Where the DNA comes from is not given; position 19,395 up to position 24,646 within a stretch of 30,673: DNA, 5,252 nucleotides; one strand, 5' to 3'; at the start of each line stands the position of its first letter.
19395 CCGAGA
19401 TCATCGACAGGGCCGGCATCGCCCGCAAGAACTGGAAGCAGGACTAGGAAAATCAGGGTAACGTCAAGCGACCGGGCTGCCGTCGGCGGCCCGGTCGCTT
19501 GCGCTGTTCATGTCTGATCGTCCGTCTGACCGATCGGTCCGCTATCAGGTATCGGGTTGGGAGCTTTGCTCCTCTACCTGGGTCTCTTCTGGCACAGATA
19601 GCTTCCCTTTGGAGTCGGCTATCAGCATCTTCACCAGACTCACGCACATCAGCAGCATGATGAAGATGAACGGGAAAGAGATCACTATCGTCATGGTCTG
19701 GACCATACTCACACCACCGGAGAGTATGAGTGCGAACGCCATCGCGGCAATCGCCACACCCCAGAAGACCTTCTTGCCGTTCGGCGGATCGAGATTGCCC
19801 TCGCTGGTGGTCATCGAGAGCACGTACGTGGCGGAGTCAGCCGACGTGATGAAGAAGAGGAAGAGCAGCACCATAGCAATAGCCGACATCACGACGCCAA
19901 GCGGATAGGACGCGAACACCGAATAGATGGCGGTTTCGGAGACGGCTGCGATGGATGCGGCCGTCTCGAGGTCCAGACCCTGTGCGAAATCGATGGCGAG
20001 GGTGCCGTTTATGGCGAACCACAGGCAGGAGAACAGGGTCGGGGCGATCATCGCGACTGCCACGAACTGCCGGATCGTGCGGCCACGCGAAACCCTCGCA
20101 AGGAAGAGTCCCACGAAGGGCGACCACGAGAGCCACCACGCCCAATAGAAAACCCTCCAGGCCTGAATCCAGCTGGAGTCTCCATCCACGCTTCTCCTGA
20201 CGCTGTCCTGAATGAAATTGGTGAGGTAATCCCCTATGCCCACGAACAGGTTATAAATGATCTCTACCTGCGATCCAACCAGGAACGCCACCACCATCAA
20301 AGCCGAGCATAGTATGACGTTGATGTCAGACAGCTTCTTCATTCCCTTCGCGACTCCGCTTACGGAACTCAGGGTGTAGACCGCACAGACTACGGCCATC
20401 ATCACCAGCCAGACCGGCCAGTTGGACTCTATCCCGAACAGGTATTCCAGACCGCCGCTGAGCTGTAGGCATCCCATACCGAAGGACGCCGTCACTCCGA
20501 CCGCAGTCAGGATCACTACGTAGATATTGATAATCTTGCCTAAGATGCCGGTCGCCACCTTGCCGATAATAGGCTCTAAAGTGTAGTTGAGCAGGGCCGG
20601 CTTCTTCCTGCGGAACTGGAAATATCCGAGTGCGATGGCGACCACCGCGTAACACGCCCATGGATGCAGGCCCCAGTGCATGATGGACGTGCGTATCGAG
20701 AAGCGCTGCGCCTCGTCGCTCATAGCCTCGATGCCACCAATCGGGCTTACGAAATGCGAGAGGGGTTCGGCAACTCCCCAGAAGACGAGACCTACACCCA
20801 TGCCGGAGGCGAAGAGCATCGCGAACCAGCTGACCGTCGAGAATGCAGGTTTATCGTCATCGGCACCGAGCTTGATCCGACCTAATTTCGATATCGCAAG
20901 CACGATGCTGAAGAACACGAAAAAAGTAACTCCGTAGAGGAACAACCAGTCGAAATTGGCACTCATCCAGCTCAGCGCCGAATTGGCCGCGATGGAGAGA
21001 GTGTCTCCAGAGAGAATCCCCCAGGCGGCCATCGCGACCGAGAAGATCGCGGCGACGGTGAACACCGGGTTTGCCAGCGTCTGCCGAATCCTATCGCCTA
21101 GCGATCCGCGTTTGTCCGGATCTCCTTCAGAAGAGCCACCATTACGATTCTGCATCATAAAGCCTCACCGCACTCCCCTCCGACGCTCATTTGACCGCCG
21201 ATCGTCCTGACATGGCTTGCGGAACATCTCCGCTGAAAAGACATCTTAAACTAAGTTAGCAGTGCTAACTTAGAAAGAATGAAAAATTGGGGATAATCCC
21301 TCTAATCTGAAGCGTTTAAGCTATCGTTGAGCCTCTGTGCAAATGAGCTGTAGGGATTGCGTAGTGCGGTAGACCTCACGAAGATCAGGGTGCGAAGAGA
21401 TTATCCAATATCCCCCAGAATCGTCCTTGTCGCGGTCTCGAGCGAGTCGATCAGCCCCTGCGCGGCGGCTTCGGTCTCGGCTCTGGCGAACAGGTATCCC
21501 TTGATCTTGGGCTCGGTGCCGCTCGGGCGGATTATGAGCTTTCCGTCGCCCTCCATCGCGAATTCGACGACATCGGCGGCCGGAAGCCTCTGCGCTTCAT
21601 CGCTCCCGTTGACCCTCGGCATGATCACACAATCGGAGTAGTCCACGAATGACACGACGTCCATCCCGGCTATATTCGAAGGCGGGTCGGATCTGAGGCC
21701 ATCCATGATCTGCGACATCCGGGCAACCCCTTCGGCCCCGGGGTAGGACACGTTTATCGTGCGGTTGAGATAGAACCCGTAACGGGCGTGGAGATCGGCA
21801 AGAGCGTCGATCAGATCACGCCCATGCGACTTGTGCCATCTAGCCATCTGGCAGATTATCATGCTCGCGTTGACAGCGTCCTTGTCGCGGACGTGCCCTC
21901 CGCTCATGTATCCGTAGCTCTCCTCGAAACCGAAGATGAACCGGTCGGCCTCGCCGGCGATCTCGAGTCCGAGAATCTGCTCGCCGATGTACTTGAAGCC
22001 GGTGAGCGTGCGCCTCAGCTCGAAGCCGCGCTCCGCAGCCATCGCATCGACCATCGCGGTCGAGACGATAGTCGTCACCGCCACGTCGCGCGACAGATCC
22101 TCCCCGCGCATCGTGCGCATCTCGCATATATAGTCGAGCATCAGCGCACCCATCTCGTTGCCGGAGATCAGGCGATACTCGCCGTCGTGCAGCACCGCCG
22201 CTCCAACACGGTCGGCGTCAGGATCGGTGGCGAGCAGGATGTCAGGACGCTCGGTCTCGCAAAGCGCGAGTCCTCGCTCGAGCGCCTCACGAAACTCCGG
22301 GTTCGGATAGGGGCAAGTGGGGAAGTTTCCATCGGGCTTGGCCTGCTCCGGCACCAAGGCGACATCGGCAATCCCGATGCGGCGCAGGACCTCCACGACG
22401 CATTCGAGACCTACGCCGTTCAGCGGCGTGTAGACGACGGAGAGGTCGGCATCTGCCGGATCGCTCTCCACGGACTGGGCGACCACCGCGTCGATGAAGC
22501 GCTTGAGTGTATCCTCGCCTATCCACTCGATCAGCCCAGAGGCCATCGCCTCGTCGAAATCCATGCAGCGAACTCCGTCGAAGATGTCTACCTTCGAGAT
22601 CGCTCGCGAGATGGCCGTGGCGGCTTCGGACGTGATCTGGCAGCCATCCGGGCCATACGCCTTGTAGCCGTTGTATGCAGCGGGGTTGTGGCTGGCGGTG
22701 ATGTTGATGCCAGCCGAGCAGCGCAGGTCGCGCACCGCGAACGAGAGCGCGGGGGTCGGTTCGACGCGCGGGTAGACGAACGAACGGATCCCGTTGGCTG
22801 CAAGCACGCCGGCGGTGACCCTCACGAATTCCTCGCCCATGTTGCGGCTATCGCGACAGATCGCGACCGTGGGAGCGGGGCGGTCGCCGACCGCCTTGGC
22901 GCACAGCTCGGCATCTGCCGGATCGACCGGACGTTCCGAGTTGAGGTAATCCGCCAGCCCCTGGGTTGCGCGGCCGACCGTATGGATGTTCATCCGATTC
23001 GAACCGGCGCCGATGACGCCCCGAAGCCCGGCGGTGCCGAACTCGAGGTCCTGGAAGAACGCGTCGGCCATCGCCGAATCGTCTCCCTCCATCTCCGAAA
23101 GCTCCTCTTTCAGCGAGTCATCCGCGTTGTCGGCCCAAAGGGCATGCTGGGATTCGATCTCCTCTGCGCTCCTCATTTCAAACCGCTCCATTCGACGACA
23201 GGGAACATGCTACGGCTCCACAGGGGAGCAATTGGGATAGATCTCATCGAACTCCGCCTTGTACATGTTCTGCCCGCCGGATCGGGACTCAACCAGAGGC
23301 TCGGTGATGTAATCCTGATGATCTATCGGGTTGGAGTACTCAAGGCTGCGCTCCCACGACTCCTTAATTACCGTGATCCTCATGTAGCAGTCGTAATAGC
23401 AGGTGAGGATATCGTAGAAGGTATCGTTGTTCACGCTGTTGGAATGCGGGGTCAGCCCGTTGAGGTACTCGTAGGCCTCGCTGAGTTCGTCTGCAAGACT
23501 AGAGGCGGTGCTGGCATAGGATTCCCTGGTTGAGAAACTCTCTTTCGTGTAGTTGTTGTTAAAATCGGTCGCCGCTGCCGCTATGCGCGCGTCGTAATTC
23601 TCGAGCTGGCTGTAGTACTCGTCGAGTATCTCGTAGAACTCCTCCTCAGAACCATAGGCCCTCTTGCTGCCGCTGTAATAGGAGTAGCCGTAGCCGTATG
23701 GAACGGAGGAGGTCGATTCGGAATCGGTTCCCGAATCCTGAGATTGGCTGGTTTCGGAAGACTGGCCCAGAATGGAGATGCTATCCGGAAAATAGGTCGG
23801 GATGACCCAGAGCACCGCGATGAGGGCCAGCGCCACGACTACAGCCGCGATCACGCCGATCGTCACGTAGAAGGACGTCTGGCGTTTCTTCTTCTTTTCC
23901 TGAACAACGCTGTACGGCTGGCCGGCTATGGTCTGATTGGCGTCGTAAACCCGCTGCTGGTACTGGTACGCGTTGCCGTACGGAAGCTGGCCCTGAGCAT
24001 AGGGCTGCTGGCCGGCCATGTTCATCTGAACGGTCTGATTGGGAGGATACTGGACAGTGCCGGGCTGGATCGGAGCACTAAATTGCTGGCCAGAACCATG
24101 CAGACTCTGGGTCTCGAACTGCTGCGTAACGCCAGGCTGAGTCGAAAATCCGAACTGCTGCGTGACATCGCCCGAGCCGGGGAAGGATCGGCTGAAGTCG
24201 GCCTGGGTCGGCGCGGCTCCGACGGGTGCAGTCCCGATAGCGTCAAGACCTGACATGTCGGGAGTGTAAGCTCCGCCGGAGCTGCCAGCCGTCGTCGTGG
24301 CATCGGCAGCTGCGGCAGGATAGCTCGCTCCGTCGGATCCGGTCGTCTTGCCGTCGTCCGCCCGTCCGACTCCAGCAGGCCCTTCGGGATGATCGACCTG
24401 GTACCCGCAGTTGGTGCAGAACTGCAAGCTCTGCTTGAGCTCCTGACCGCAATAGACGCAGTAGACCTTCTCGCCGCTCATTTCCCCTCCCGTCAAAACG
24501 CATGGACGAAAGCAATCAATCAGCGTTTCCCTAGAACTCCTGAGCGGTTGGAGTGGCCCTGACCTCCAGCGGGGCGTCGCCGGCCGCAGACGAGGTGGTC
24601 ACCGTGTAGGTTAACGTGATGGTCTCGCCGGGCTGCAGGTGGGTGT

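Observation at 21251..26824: Same operator dyad upstream of the BCCT gene and of the tetR-mttB unit 5.5 kb away: a hidden split regulon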

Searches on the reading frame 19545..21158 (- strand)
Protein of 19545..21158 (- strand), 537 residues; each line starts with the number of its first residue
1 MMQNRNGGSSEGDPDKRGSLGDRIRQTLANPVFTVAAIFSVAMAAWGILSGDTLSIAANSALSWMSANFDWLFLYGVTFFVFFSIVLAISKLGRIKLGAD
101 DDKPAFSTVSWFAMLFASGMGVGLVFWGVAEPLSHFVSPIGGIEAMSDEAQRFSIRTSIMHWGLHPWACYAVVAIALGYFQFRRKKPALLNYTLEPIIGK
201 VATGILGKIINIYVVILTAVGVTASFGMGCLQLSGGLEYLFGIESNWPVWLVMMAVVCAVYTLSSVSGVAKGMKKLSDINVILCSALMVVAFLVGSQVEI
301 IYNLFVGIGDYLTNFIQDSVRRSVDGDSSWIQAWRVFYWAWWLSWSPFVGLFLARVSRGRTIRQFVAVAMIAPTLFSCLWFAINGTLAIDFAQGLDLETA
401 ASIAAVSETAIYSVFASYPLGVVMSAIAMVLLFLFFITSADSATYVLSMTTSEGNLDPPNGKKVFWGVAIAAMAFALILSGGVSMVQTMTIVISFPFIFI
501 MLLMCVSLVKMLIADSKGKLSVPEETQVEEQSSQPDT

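Call 4: search_protein_families(library=pfam, proteins=[window:19545-21158:-])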
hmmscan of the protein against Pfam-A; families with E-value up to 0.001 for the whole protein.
window:19545-21158:- (537 aa): 1 family
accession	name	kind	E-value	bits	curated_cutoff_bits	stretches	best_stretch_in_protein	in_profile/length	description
PF02028.23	BCCT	-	2.8e-167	557.5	27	1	32-513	1-483/485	BCCT, betaine/carnitine/choline family transporter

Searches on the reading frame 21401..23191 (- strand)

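Call 4: search_protein_families(library=pfam, proteins=[window:21401-23191:-])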
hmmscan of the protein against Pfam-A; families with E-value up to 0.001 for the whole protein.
window:21401-23191:- (596 aa): 4 families
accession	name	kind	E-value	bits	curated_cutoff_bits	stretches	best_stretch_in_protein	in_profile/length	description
PF02878.22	PGM_PMM_I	-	2.7e-35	121.5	22.5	1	50-201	3-134/138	Phosphoglucomutase/phosphomannomutase, alpha/beta/alpha domain I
PF02879.22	PGM_PMM_II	-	6.4e-24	84.9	29.3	1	231-332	2-99/103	Phosphoglucomutase/phosphomannomutase, alpha/beta/alpha domain II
PF02880.22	PGM_PMM_III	-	4.3e-17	62.7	20.7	1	344-466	2-110/115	Phosphoglucomutase/phosphomannomutase, alpha/beta/alpha domain III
PF00408.26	PGM_PMM_IV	-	2.4e-05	24.7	23.1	1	542-577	25-59/68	Phosphoglucomutase/phosphomannomutase, C-terminal domain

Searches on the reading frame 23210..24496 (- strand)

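Call 4: search_protein_families(library=pfam, proteins=[window:23210-24496:-])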
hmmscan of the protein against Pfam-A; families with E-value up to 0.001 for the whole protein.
window:23210-24496:- (428 aa): 2 families
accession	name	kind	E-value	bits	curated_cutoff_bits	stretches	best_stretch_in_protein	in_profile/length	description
PF13248.11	Zn_ribbon_3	-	1.3e-05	24.9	27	1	9-32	1-24/26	zinc-ribbon domain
PF13240.11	Zn_Ribbon_1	-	3.9e-05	23.7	25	1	12-33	1-22/23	zinc-ribbon domain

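Call 53: search_protein_families(library=pfam, proteins=[window:23210-24496:-], max_evalue=0.01)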
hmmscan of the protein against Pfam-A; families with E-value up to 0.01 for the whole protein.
window:23210-24496:- (428 aa): 4 families
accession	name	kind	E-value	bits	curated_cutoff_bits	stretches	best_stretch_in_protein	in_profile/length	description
PF13248.11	Zn_ribbon_3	-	1.3e-05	24.9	27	1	9-32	1-24/26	zinc-ribbon domain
PF13240.11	Zn_Ribbon_1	-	3.9e-05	23.7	25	1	12-33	1-22/23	zinc-ribbon domain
PF12773.13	DZR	-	0.0034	17.9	27.3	1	12-31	14-45/45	Double zinc ribbon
PF24460.1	DUF7575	-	0.0047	16.7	28.5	1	10-35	3-28/28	Domain of unknown function (DUF7575)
